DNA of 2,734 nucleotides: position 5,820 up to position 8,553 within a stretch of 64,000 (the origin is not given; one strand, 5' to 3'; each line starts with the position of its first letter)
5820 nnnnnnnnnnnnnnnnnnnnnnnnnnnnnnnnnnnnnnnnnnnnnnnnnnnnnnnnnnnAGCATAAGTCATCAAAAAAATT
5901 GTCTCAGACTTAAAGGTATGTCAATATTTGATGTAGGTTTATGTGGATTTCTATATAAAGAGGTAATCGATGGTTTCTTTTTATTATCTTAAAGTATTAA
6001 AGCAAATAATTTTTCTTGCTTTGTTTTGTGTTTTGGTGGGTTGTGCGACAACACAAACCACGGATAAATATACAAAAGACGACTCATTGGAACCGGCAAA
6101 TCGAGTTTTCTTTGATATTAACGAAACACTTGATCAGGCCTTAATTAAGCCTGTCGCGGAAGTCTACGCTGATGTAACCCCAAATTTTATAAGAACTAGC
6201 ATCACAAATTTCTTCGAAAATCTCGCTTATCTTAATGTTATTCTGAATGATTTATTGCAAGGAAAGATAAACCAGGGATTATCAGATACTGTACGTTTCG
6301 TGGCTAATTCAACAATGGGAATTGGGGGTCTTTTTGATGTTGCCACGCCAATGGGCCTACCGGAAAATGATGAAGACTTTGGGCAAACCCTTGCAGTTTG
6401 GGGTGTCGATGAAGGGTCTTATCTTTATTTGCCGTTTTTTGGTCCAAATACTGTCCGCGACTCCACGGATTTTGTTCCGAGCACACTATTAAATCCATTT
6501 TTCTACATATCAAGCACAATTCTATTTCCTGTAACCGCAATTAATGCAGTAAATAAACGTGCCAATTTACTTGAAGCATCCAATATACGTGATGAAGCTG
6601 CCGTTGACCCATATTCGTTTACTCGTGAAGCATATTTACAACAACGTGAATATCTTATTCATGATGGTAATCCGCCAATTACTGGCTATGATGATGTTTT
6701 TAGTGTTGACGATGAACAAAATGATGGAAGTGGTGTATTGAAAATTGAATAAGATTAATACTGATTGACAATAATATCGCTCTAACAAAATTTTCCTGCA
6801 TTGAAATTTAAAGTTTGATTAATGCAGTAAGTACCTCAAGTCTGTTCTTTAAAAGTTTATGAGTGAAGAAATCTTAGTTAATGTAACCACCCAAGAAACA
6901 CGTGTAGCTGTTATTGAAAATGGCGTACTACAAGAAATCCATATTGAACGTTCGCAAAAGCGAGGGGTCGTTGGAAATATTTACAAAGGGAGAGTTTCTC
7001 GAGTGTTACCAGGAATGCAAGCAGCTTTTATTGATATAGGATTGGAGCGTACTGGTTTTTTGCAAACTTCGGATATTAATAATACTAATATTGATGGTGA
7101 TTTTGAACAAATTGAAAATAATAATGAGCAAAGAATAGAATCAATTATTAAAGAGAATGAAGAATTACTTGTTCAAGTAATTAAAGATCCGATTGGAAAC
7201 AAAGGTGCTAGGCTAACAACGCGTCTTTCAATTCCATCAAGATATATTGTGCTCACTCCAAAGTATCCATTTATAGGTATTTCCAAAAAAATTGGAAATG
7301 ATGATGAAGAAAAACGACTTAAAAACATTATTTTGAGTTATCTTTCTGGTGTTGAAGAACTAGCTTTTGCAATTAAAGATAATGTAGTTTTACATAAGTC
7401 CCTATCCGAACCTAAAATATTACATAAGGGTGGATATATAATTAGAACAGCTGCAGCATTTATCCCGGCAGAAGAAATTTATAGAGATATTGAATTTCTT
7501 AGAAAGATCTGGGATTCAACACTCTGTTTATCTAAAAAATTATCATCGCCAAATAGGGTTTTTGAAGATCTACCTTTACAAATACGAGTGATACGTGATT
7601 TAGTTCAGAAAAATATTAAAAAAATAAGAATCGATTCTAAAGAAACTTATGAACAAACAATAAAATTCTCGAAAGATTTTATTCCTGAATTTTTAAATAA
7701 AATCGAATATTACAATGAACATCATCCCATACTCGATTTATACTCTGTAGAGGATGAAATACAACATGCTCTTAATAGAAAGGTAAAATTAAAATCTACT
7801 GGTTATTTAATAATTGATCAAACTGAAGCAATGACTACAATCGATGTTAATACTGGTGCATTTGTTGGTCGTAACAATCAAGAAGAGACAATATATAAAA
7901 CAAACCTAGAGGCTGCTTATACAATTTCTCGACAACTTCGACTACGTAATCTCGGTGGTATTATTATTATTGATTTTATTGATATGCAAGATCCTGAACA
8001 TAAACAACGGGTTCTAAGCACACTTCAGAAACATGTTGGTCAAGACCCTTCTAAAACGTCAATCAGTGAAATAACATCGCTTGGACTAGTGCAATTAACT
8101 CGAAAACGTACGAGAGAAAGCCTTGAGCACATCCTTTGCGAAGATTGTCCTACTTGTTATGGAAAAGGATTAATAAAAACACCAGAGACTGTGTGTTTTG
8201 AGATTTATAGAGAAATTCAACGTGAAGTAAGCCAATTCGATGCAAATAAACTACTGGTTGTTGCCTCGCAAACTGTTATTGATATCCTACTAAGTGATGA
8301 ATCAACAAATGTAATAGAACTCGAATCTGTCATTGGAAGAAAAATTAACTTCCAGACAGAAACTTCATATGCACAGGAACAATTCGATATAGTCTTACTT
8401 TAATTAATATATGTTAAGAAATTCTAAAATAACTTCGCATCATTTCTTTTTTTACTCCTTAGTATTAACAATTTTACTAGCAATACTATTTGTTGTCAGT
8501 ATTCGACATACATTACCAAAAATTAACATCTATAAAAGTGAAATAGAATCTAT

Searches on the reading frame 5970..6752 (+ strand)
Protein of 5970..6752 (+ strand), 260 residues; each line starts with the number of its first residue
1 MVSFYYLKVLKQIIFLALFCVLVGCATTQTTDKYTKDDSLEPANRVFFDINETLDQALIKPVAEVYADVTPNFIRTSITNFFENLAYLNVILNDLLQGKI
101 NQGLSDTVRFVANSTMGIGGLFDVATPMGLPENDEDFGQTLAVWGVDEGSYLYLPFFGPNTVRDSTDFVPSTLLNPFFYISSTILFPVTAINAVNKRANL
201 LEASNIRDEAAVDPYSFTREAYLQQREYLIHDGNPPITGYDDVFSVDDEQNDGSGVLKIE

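Call 88: search_protein_families(library=pfam, proteins=[window:5970-6752:+], max_evalue=0.00001)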
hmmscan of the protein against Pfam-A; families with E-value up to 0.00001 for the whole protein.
window:5970-6752:+ (260 aa): 1 family
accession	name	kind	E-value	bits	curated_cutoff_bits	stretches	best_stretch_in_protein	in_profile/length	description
PF04333.18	MlaA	-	1.3e-72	244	25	1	37-228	2-194/195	MlaA lipoprotein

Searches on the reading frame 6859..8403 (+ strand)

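Call 54: search_protein_families(library=pfam, proteins=[window:6859-8403:+], max_evalue=0.00001)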
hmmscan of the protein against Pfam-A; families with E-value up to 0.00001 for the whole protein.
window:6859-8403:+ (514 aa): 2 families
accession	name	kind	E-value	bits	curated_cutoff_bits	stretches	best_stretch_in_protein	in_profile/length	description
PF10150.14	RNase_E_G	-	2.6e-92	309.5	25.5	1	124-418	1-270/270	Ribonuclease E/G family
PF20833.2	RNase_E_G_Thio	-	3.6e-09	37.1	26.8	1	430-511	2-83/86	RNase E/G, Thioredoxin-like domain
